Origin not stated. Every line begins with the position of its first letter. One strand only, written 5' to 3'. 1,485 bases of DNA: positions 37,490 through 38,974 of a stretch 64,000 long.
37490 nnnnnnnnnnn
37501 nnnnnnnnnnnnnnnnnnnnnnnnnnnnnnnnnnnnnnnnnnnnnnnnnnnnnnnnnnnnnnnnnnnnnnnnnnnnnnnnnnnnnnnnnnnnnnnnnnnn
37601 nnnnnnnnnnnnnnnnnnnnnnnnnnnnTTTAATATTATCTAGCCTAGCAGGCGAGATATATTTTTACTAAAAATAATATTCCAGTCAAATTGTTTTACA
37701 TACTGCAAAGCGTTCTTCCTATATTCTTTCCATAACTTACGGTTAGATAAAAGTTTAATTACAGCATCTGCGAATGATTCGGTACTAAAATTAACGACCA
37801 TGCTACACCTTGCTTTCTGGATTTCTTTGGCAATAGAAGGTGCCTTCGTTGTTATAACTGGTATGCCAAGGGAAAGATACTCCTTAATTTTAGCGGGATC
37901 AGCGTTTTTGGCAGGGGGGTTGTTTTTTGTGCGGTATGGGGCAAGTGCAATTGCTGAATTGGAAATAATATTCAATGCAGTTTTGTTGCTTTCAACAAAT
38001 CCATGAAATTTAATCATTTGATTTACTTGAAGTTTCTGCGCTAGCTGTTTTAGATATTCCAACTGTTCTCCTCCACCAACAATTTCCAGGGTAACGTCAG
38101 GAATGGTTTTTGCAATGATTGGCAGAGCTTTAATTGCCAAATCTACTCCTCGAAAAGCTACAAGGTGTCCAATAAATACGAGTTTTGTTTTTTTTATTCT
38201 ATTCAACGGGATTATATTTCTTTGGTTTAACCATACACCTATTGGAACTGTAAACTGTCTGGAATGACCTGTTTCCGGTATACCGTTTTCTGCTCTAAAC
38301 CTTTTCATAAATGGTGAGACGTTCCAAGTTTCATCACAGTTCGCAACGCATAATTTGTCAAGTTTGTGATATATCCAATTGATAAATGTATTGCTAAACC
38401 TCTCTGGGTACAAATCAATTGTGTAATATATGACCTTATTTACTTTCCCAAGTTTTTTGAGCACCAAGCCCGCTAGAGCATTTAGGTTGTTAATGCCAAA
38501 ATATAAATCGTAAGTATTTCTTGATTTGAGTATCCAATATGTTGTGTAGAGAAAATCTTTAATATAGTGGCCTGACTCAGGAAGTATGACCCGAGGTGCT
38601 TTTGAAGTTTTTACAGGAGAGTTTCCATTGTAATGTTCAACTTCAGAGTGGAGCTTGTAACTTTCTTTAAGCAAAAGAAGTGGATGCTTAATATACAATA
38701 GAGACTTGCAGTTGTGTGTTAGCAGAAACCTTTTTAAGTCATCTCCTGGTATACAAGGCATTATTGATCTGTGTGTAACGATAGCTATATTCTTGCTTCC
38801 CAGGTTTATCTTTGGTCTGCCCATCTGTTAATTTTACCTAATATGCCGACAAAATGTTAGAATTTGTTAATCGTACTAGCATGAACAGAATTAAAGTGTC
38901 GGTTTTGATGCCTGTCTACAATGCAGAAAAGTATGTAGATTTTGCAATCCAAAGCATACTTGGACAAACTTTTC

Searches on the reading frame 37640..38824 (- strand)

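Call 9: search_protein_families(library=pfam, proteins=[window:37640-38824:-])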
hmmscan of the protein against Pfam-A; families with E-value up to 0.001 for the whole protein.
window:37640-38824:- (394 aa): 3 families
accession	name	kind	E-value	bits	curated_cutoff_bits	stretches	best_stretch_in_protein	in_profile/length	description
PF00534.26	Glycos_transf_1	-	2.7e-23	82.8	26.4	1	211-372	14-169/172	Glycosyl transferases group 1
PF13692.12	Glyco_trans_1_4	-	2.2e-20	73.8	27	1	213-361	2-142/142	Glycosyl transferases group 1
PF13524.12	Glyco_trans_1_2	-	0.00049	20.5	25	1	239-377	10-130/144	Glycosyl transferase-like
